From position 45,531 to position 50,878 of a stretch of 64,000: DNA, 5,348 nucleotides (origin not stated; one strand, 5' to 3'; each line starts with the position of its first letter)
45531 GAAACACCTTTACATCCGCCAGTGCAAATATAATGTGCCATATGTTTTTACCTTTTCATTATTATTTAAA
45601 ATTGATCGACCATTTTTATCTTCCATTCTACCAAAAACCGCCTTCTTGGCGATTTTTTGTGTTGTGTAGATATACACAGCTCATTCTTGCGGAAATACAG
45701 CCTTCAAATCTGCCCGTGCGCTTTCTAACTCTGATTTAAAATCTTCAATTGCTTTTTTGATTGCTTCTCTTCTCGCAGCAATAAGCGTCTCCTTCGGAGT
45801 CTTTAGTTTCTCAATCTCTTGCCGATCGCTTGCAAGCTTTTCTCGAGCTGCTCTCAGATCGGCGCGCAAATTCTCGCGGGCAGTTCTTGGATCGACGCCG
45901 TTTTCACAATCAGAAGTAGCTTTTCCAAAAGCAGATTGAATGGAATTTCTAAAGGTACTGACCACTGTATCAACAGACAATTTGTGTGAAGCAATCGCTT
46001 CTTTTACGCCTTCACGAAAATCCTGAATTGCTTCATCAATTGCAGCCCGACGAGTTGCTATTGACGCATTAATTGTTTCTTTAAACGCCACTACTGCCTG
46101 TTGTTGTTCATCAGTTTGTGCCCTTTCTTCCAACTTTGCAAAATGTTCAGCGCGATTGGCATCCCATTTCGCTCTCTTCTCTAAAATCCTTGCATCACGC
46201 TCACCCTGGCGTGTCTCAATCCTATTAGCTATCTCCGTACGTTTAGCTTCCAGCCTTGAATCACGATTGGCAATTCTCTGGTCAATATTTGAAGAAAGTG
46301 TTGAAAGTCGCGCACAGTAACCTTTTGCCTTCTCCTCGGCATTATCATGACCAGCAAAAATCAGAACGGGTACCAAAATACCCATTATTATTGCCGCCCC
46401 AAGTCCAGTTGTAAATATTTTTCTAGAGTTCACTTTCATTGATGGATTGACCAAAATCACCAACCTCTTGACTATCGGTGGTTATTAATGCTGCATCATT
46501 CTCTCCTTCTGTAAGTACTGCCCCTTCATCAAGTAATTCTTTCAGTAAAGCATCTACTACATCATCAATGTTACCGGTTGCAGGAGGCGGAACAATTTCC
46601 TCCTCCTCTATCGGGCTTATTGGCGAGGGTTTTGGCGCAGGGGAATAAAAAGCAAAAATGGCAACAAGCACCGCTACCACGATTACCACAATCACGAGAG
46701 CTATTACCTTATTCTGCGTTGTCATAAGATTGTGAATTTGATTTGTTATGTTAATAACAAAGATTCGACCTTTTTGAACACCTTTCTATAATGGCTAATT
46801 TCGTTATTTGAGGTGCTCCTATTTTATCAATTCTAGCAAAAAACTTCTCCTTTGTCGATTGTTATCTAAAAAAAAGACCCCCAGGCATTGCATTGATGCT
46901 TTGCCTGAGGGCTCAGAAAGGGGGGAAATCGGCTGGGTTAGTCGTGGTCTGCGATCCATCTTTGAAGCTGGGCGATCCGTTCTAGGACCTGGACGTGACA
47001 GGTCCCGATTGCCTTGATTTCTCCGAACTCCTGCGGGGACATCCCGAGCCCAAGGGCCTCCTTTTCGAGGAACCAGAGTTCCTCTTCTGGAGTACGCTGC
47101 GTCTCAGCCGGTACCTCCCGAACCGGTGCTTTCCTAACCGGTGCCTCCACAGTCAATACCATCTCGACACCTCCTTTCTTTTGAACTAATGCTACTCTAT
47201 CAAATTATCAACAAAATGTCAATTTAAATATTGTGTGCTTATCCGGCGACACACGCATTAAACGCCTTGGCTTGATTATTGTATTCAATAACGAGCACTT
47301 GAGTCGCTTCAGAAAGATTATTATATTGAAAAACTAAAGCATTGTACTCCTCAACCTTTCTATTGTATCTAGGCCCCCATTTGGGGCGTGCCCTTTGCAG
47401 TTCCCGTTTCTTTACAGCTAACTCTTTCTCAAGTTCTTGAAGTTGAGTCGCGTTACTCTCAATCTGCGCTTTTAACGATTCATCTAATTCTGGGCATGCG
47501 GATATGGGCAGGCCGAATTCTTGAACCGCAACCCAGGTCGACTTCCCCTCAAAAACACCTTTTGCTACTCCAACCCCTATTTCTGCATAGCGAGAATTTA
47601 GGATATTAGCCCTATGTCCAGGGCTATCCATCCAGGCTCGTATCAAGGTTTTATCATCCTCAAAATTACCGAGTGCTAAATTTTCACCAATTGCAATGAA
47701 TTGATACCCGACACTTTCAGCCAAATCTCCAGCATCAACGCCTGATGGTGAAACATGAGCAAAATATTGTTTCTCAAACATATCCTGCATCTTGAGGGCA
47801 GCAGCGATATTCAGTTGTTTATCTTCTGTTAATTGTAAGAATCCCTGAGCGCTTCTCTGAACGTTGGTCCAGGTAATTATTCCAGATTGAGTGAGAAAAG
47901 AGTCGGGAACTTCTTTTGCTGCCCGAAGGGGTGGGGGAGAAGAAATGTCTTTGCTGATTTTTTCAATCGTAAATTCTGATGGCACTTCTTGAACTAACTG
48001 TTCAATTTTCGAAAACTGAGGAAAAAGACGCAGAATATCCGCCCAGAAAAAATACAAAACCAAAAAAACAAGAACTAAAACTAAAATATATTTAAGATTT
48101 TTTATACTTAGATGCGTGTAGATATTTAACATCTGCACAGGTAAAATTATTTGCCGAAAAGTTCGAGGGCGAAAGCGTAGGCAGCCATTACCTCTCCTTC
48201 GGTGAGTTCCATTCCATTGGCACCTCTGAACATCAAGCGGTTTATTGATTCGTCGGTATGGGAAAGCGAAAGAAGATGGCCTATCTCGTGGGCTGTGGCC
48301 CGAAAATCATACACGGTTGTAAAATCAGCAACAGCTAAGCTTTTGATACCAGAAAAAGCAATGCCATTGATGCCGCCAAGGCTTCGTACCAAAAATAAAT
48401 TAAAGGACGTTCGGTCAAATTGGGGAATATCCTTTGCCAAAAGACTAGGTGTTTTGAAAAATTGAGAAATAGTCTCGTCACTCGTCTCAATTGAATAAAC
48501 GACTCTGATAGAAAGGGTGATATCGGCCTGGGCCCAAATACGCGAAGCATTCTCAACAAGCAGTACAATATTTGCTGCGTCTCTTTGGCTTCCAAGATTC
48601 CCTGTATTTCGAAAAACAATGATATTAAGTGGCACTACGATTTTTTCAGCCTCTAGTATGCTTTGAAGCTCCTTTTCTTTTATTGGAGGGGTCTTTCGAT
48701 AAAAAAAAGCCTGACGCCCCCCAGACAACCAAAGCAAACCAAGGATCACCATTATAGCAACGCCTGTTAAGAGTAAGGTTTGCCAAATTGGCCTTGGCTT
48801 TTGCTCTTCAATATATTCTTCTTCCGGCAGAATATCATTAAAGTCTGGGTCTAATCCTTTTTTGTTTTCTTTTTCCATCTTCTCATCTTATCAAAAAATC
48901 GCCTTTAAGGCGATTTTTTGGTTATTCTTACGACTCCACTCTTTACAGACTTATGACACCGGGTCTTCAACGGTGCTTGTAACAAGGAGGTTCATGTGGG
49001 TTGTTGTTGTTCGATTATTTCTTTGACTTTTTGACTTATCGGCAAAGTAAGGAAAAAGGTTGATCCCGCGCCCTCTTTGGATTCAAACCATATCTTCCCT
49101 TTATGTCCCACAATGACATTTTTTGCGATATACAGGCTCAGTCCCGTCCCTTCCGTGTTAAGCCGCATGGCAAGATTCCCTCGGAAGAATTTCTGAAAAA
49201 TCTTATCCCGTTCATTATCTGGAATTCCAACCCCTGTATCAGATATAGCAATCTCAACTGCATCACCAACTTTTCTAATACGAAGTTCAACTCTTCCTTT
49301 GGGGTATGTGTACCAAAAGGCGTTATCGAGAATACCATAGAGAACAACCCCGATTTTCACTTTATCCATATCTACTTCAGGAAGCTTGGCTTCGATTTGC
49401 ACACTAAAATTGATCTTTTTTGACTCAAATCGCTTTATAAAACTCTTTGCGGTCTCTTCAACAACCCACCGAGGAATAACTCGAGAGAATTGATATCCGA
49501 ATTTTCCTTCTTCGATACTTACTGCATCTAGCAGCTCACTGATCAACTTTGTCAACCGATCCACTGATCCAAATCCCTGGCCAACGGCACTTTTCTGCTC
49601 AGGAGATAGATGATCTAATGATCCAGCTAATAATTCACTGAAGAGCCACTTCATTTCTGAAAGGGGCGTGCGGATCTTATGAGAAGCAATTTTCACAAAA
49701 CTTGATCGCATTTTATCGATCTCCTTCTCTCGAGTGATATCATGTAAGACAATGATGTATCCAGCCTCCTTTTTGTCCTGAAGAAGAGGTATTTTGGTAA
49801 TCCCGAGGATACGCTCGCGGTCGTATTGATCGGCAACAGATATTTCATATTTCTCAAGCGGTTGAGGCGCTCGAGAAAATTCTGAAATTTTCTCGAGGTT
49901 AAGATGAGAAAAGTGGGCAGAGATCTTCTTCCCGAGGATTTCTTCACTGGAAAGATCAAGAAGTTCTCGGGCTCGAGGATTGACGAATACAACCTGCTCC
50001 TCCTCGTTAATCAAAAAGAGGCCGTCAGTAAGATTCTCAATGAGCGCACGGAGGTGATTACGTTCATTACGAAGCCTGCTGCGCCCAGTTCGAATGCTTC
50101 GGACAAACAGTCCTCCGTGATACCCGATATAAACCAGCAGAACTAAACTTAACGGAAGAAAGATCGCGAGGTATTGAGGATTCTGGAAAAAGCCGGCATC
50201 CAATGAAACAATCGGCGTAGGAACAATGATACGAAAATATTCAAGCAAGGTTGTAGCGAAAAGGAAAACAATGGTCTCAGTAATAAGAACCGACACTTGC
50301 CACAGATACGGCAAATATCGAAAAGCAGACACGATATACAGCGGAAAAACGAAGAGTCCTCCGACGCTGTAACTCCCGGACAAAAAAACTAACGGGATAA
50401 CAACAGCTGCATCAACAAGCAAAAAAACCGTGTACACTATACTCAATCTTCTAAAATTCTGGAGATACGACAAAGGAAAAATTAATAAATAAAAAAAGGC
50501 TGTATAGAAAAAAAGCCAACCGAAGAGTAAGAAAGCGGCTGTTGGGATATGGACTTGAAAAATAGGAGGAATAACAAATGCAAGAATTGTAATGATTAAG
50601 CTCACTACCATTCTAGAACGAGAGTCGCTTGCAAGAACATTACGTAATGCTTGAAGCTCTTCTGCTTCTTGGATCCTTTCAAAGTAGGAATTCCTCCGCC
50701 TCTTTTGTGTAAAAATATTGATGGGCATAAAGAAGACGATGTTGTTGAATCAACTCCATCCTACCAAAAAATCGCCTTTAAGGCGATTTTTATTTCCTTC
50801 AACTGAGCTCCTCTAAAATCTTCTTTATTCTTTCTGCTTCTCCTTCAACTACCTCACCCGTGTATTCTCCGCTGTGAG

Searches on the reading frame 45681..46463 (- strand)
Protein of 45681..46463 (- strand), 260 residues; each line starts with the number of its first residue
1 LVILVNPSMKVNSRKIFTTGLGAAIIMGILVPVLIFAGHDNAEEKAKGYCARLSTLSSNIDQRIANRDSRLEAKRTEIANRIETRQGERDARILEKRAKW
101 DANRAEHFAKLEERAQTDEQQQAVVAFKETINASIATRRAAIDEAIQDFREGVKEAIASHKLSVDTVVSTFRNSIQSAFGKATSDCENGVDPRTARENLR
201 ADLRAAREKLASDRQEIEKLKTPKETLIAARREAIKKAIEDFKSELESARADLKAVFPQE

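Call 47: search_protein_families(library=pfam, proteins=[window:45681-46463:-], max_evalue=0.001)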
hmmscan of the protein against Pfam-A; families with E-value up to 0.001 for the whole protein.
window:45681-46463:- (260 aa): 1 family
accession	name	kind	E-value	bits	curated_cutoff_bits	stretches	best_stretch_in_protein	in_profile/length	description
PF06785.16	UPF0242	-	0.0005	20.6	33.5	0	11-171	30-159/194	Uncharacterised protein family (UPF0242) N-terminus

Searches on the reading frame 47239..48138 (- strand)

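Call 47: search_protein_families(library=pfam, proteins=[window:47239-48138:-], max_evalue=0.001)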
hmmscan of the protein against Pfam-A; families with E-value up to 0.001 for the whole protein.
window:47239-48138:- (299 aa): 1 family
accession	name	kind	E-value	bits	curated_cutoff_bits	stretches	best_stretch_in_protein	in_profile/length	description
PF00188.32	CAP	-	2.8e-12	47.9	21.1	1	92-199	5-110/117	Cysteine-rich secretory protein family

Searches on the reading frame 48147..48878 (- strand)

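Call 47: search_protein_families(library=pfam, proteins=[window:48147-48878:-], max_evalue=0.001)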
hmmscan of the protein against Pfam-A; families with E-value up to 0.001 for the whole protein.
window:48147-48878:- (243 aa): 1 family
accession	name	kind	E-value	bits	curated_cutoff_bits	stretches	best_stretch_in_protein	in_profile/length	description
PF13688.12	Reprolysin_5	-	0.00084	20.1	27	0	182-211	132-161/196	Metallo-peptidase family M12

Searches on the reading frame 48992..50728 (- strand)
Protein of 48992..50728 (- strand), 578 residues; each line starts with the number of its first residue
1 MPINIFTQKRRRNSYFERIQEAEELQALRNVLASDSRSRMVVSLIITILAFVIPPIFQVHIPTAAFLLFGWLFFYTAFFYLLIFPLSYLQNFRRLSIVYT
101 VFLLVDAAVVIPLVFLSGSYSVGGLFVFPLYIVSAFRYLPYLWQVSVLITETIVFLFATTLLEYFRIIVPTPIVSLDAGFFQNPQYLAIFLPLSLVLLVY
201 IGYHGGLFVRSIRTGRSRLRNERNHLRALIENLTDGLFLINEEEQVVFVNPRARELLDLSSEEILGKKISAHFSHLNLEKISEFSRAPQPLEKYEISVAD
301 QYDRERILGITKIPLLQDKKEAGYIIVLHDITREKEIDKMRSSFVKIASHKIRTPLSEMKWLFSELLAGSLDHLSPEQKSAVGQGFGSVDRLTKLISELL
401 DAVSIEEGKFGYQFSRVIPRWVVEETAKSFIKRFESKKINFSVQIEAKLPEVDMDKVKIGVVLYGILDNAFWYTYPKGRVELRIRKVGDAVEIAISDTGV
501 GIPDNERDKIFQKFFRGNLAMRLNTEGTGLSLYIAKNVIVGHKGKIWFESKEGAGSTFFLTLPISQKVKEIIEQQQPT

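Call 47: search_protein_families(library=pfam, proteins=[window:48992-50728:-], max_evalue=0.001)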
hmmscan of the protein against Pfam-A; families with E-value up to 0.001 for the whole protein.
window:48992-50728:- (578 aa): 7 families
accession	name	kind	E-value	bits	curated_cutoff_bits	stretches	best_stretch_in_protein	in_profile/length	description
PF02518.31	HATPase_c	-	3.7e-23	82.5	26.4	1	455-565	2-110/111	Histidine kinase-, DNA gyrase B-, and HSP90-like ATPase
PF00989.32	PAS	-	4.7e-13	49.6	22.6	1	225-331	2-113/113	PAS fold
PF13426.13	PAS_9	-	3.3e-10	40.6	27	1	235-332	2-102/103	PAS domain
PF00512.31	HisKA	-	5.4e-09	36.4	26.9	1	341-408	2-66/66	His Kinase A (phospho-acceptor) domain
PF13188.13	PAS_8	-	1e-07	32.1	21.8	1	225-278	2-52/65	PAS domain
PF08448.16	PAS_4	-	1.9e-07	31.7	23.1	1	231-335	2-109/110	PAS fold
PF12860.13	PAS_7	-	3.4e-05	24.4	27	1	230-337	1-113/115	PAS fold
